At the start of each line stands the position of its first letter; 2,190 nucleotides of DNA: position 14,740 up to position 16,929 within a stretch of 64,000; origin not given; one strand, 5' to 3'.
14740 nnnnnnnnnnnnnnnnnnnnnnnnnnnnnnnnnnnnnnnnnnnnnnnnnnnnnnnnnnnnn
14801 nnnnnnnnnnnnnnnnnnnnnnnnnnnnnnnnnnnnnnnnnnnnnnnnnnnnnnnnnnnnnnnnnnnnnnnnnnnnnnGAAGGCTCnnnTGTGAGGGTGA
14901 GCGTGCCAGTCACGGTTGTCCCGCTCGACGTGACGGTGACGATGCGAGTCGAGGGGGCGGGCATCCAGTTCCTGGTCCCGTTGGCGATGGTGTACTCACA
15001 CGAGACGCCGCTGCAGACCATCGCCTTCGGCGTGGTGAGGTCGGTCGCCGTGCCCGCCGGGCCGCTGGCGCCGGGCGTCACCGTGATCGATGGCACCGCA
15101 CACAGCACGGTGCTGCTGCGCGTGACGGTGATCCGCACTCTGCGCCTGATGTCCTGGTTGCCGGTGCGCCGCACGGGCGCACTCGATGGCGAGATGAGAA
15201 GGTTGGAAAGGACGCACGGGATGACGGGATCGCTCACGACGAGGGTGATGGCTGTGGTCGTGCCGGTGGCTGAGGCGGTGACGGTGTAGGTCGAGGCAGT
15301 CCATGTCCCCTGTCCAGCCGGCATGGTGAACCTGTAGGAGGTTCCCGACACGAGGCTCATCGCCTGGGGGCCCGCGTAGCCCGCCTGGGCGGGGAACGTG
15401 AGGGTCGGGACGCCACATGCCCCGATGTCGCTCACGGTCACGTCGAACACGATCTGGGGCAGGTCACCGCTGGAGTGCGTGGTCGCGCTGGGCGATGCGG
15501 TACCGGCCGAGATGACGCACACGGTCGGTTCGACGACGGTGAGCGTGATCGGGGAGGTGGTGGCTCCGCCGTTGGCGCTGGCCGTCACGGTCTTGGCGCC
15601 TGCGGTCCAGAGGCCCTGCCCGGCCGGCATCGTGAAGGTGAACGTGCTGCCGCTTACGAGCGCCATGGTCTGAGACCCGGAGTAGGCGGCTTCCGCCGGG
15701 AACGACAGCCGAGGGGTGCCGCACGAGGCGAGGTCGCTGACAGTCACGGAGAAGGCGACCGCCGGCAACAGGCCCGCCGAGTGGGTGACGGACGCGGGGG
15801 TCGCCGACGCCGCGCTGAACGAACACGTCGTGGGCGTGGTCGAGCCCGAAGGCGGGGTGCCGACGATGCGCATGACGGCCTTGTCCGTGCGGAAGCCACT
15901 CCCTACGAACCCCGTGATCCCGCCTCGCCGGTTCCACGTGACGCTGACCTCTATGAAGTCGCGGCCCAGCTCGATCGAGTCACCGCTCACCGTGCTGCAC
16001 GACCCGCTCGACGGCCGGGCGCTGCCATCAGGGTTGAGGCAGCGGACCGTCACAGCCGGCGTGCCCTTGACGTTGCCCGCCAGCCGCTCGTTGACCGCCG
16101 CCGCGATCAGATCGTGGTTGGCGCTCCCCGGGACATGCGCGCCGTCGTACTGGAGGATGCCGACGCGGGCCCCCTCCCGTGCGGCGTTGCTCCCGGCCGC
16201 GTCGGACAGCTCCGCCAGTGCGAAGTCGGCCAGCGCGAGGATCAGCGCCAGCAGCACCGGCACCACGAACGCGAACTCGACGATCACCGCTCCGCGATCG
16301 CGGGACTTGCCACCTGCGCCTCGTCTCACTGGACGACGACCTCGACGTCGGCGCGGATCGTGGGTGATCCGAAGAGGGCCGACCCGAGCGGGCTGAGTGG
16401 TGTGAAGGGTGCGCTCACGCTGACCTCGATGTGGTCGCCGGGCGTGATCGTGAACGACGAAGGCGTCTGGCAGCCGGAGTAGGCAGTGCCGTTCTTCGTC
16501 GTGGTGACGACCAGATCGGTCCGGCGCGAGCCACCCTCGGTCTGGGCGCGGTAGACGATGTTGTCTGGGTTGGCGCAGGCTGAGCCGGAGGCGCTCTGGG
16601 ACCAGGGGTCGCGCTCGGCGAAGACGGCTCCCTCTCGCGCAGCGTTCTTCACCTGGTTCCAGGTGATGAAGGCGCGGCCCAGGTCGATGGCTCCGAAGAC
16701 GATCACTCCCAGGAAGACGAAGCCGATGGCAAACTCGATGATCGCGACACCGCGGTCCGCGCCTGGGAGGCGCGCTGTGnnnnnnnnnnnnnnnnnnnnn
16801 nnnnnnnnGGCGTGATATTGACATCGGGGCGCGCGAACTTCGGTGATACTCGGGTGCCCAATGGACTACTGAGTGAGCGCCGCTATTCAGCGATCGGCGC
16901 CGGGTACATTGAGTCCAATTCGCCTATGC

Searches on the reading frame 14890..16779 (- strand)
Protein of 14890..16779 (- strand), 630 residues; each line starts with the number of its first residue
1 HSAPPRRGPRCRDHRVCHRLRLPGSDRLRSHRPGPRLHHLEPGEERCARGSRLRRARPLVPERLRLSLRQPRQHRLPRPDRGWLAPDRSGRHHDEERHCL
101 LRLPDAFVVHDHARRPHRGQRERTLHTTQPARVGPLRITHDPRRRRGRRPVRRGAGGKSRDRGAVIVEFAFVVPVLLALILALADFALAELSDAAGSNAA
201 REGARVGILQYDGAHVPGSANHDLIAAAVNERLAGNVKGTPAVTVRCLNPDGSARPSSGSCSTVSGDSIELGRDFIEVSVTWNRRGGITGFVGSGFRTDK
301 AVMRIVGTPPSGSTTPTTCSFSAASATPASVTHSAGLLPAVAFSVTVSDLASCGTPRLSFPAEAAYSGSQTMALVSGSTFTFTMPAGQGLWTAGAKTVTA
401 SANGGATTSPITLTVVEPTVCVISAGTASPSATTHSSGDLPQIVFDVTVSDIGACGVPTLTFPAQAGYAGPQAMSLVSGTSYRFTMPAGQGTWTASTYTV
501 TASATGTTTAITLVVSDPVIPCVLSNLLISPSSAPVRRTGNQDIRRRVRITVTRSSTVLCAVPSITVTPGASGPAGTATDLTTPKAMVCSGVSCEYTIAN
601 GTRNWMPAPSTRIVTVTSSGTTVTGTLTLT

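Call 9: search_protein_families(library=pfam, proteins=[window:14890-16779:-], max_evalue=0.001)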
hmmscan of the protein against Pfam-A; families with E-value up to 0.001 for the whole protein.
window:14890-16779:- (630 aa): 1 family
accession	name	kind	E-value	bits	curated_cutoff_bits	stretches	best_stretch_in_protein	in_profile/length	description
PF07811.17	TadE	-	3e-08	34.1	22.9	1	163-205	1-43/43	TadE-like protein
